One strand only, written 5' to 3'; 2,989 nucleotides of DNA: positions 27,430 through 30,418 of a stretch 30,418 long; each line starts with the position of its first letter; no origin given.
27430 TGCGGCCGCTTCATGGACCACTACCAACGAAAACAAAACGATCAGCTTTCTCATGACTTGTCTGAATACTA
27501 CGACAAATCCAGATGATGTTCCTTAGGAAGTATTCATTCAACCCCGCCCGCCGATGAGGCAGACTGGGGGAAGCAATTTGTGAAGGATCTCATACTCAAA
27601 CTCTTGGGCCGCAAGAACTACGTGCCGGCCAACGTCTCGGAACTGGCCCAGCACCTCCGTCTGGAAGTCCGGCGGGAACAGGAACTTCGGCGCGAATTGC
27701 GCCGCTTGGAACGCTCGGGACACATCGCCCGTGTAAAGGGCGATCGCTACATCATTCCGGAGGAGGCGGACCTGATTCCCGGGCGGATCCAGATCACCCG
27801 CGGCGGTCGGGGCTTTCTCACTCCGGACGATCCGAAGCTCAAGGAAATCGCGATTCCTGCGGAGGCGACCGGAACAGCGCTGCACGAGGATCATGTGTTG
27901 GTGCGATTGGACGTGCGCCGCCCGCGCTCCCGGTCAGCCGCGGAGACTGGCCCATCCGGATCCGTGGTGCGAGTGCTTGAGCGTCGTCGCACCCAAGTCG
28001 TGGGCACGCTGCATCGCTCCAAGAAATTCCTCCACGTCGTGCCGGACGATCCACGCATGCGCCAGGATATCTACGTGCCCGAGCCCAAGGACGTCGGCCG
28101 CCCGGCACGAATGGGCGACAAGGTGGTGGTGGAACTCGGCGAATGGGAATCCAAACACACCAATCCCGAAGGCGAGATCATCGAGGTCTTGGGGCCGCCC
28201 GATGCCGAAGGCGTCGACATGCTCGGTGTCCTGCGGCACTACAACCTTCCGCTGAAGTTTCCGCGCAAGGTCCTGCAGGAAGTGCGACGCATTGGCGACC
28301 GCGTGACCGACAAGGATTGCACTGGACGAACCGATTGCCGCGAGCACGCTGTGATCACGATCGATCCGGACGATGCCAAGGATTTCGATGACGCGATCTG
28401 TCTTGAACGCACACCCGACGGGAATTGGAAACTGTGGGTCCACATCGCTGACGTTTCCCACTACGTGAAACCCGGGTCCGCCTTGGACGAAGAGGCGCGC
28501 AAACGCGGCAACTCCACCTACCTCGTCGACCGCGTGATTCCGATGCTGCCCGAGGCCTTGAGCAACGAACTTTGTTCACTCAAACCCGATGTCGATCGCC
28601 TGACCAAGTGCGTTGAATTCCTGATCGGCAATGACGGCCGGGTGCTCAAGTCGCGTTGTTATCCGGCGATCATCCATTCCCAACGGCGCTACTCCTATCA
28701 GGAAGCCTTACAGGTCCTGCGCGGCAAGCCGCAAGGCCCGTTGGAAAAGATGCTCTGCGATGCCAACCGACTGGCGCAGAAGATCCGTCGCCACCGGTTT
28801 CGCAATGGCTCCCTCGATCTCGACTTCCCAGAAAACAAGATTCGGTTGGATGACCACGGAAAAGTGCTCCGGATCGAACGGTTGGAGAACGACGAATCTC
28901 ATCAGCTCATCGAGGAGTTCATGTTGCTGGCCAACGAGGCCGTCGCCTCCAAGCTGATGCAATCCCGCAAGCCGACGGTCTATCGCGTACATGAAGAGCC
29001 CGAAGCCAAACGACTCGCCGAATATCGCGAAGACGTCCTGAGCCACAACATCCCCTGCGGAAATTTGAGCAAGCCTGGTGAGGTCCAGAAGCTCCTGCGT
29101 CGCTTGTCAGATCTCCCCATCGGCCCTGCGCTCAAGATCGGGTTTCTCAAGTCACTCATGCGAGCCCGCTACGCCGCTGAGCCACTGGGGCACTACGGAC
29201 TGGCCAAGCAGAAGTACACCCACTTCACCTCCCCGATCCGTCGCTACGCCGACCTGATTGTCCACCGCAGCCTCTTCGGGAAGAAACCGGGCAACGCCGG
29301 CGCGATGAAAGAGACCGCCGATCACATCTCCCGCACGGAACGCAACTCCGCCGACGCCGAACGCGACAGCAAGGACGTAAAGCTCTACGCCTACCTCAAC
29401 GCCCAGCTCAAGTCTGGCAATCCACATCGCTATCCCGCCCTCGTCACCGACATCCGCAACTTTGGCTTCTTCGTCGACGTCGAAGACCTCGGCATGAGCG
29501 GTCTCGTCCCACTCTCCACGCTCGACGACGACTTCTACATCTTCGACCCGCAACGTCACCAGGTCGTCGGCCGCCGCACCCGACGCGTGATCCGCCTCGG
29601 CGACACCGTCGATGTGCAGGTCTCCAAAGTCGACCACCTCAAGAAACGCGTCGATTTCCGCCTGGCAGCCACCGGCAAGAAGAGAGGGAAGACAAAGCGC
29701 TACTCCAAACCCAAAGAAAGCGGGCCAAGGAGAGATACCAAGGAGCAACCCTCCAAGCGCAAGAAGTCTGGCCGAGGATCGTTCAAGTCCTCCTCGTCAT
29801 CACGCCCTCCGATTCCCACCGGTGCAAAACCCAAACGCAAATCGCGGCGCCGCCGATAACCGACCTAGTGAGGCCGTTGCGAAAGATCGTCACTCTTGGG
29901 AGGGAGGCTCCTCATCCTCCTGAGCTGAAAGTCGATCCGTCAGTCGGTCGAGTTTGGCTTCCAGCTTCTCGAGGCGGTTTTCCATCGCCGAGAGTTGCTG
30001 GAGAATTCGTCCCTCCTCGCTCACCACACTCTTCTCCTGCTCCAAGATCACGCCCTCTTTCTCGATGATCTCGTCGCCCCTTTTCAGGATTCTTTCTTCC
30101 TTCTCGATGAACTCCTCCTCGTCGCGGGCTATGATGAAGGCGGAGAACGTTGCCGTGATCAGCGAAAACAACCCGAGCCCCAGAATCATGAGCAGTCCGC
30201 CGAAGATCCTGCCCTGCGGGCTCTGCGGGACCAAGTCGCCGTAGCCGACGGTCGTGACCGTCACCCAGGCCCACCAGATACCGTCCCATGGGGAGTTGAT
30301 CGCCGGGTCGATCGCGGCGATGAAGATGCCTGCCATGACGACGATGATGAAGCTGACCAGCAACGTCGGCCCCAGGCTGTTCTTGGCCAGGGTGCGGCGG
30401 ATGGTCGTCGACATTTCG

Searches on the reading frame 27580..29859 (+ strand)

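Call 50: search_protein_families(library=pfam, proteins=[window:27580-29859:+], max_evalue=0.1)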
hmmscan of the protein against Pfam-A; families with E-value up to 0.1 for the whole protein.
window:27580-29859:+ (759 aa): 7 families
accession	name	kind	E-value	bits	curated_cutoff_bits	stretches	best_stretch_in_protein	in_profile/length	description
PF00773.25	RNB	-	1.8e-110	369.7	29.3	1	250-565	1-320/326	RNB domain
PF17876.7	CSD2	-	1.9e-29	102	26.2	2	153-228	2-74/74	Cold shock domain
PF08206.17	OB_RNB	-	1.1e-14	54.3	24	2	68-119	1-51/58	Ribonuclease B OB domain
PF00575.29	S1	-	6.7e-12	46.1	22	1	619-693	9-71/74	S1 RNA binding domain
PF25049.1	OB_HELZ2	-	4e-05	23.8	29.3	1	83-137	38-89/90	3'-5' exoribonuclease HELZ2, OB-fold domain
PF17849.7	OB_Dis3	-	0.0014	19.1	22.8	1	180-218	35-73/77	Dis3-like cold-shock domain 2 (CSD2)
PF22896.3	OB_RNR_1st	-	0.031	14.9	28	1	39-116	20-95/99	Ribonuclease R, OB first domain, N-terminal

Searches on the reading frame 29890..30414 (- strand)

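Call 89: search_protein_families(library=pfam, proteins=[window:29890-30414:-])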
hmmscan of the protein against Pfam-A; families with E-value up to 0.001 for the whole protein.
window:29890-30414:- (174 aa): 3 families
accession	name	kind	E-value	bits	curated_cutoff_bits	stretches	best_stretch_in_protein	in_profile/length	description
PF07885.22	Ion_trans_2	-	1.3e-16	60.6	22.5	1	23-94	4-77/79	Ion channel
PF00520.37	Ion_trans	-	9e-06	25.5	25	1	36-89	168-228/241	Ion transport protein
PF16526.10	CLZ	-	0.0009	20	26.7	0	110-165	2-57/71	C-terminal leucine zipper domain of cyclic nucleotide-gated channels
